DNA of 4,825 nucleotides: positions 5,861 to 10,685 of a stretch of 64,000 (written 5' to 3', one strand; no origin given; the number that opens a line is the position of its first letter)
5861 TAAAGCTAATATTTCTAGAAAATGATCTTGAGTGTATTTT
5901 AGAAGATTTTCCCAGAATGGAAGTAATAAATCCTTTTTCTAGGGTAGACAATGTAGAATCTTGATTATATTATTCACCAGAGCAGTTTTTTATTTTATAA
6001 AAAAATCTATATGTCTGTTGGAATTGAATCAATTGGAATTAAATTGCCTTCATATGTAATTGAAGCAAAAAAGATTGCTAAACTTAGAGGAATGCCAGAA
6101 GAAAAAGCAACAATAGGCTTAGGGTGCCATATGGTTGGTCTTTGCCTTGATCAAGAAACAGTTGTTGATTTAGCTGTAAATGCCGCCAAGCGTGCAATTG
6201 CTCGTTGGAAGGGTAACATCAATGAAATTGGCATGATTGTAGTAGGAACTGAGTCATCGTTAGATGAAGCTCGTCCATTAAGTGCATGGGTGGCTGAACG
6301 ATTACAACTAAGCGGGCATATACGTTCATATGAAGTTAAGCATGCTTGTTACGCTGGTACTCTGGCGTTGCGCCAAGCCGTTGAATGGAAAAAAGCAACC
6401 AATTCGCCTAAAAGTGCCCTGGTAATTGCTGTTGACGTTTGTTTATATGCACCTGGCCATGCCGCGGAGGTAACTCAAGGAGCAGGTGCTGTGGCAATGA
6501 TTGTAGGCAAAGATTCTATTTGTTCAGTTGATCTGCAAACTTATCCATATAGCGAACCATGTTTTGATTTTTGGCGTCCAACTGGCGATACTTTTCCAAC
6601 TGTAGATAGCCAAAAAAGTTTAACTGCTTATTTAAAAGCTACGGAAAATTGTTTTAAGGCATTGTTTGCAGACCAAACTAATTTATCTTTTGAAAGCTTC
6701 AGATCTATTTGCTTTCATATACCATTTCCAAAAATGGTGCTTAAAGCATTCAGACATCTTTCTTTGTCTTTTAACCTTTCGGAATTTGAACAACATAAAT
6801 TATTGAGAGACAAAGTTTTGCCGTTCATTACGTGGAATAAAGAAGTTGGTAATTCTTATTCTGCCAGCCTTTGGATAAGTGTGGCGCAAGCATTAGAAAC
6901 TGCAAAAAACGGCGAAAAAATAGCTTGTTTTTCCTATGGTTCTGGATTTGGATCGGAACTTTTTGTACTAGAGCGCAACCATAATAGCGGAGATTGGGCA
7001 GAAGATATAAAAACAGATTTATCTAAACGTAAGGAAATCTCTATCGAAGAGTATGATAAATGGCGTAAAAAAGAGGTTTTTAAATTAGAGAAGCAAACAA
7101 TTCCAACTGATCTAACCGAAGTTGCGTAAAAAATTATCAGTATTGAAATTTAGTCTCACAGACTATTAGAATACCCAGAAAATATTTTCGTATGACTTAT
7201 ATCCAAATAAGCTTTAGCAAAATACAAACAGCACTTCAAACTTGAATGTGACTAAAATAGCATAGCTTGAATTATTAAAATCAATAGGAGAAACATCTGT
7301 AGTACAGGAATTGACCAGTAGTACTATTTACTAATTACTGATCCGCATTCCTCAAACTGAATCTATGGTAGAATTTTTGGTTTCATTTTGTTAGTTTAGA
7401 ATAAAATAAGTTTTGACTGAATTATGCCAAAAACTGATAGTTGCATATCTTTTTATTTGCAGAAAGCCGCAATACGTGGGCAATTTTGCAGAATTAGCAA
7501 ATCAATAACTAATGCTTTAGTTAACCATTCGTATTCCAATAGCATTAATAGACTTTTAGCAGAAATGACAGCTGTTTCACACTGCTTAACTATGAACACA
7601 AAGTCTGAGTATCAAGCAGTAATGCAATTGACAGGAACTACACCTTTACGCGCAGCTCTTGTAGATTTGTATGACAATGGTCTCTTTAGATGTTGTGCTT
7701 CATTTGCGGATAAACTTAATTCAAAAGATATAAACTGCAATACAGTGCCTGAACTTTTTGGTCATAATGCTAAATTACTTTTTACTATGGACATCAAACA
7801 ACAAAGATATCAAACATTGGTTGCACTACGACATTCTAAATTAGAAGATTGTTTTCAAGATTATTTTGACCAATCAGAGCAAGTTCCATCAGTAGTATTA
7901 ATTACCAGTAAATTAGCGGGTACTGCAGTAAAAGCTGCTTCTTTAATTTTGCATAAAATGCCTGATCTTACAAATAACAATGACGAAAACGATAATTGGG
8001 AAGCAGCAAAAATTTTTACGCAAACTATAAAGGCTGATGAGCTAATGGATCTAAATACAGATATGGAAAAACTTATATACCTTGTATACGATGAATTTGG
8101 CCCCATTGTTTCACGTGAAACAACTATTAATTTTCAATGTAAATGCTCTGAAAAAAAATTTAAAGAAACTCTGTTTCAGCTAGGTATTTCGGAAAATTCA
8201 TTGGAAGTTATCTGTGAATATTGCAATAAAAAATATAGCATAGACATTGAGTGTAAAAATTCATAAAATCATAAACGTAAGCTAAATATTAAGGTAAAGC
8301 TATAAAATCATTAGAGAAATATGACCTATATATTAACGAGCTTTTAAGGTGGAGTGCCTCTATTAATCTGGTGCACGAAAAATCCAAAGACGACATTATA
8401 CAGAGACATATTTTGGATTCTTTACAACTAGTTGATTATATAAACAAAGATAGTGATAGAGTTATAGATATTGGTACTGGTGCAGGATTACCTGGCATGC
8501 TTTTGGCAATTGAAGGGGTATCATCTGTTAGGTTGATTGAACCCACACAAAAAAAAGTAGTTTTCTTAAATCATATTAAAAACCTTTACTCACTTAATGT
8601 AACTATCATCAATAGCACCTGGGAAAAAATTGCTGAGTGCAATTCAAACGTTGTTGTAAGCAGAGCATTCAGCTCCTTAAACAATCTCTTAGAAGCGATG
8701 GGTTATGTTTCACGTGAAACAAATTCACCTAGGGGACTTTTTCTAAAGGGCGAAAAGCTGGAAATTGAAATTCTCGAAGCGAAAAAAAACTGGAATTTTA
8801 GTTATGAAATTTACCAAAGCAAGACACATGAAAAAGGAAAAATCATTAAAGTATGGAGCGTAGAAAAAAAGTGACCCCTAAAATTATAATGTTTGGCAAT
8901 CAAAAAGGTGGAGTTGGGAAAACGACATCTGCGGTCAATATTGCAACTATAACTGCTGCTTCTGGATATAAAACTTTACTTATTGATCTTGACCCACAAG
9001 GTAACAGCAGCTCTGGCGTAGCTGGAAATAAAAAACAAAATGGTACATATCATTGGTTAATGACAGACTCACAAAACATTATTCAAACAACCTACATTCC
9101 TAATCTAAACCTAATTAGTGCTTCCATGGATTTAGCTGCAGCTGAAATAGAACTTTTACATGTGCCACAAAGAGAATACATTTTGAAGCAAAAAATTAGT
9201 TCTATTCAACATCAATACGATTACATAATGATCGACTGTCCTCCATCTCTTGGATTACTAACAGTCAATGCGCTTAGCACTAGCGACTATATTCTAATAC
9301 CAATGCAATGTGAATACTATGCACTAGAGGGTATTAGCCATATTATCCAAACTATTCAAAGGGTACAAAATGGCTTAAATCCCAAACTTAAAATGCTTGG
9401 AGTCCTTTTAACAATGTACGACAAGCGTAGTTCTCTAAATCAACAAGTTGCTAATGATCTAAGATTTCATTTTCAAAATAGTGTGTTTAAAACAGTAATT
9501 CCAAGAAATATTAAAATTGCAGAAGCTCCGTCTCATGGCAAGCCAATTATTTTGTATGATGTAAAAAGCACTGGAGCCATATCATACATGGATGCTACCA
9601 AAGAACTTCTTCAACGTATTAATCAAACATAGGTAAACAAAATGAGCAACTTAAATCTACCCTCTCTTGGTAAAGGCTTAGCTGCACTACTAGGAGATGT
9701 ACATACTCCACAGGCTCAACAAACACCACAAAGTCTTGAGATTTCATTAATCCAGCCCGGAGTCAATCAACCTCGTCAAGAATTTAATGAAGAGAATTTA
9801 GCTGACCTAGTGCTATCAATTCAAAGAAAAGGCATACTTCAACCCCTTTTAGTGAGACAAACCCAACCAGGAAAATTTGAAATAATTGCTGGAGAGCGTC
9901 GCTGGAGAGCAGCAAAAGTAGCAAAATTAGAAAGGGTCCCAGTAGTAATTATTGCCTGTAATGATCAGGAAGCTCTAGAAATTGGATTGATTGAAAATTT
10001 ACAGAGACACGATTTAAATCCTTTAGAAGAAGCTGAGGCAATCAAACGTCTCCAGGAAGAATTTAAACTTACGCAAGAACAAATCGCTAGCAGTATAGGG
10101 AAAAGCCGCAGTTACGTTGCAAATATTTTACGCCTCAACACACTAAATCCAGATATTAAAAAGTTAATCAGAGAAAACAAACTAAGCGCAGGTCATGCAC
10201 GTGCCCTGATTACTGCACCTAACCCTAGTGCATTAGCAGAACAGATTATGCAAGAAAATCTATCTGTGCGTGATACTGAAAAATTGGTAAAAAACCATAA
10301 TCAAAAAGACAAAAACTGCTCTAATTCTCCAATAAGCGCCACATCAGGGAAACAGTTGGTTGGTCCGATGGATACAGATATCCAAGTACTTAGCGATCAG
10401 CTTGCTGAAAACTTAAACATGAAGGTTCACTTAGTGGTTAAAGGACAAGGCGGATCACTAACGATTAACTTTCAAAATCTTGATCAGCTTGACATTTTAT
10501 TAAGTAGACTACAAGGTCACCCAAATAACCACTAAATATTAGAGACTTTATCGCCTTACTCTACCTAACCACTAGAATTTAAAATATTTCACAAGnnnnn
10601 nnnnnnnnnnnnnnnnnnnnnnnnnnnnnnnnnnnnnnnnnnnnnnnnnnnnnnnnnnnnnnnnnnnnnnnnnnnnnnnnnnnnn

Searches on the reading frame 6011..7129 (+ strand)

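Call 37: search_protein_families(library=pfam, proteins=[window:6011-7129:+], max_evalue=0.00001)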
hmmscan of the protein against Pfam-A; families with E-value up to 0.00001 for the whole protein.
window:6011-7129:+ (372 aa): 2 families
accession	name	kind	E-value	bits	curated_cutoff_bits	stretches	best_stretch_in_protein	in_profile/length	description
PF01154.23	HMG_CoA_synt_N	-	7.2e-25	88.3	25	1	2-168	4-172/174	Hydroxymethylglutaryl-coenzyme A synthase N terminal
PF08540.16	HMG_CoA_synt_C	-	2.3e-21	77.1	25.1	2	264-366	139-253/280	Hydroxymethylglutaryl-coenzyme A synthase C terminal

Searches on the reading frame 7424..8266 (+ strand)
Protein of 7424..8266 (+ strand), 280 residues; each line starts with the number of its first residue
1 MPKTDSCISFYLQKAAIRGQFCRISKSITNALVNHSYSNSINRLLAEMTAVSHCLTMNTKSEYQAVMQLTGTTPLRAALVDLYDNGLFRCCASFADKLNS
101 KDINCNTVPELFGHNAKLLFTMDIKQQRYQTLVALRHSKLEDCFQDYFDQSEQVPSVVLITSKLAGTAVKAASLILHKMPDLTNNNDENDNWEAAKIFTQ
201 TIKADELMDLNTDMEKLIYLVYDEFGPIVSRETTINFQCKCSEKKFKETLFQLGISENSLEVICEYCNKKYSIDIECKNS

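Call 37: search_protein_families(library=pfam, proteins=[window:7424-8266:+], max_evalue=0.00001)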
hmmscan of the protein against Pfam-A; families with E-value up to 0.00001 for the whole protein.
window:7424-8266:+ (280 aa): 1 family
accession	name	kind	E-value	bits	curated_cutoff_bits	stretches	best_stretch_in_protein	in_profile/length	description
PF01430.24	HSP33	-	5.6e-46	157.6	21.4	1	5-274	1-273/273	Hsp33 protein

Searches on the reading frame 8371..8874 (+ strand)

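Call 37: search_protein_families(library=pfam, proteins=[window:8371-8874:+], max_evalue=0.00001)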
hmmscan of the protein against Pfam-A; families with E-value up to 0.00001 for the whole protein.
window:8371-8874:+ (167 aa): 1 family
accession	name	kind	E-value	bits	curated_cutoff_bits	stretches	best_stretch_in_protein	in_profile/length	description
PF02527.21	GidB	-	3.2e-33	115.1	27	1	3-152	24-174/184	rRNA small subunit methyltransferase G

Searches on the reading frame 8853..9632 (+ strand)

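Call 37: search_protein_families(library=pfam, proteins=[window:8853-9632:+], max_evalue=0.00001)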
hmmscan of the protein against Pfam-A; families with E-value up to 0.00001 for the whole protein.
window:8853-9632:+ (259 aa): 7 families
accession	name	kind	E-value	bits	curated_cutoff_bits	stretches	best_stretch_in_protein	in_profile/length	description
PF13614.12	AAA_31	-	3.3e-61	206.8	27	1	10-181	2-177/177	AAA domain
PF01656.29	CbiA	-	1e-28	100.2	25.4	1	12-232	1-125/125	CobQ/CobB/MinD/ParA nucleotide binding domain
PF10609.15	ParA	-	6.6e-14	52.4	27.1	1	10-244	4-237/246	NUBPL iron-transfer P-loop NTPase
PF09140.17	MipZ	-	9.3e-12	45.2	20.7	1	11-160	2-138/262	ATPase MipZ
PF06564.18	CBP_BcsQ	-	6.8e-10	39.3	21.3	1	17-243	9-224/234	Cellulose biosynthesis protein BcsQ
PF02374.21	ArsA_ATPase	-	4.4e-08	33.1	24.3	1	10-51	2-42/305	Anion-transporting ATPase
PF00142.24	Fer4_NifH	-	9.5e-07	29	25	0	11-66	3-56/271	4Fe-4S iron sulfur cluster binding proteins, NifH/frxC family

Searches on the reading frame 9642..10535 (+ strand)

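Call 37: search_protein_families(library=pfam, proteins=[window:9642-10535:+], max_evalue=0.00001)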
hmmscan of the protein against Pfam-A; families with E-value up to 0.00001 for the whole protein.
window:9642-10535:+ (297 aa): 3 families
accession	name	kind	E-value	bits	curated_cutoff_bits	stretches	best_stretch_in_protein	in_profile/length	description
PF17762.8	HTH_ParB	-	1e-34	119.1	22.6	1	124-220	2-101/102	ParB HTH domain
PF02195.25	ParB_N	-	1.4e-32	112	26.3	1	30-121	4-95/95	ParB N-terminal domain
PF23552.2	ParB_C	-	7.9e-12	44.9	23.8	1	244-291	2-50/50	ParB dimerisation domain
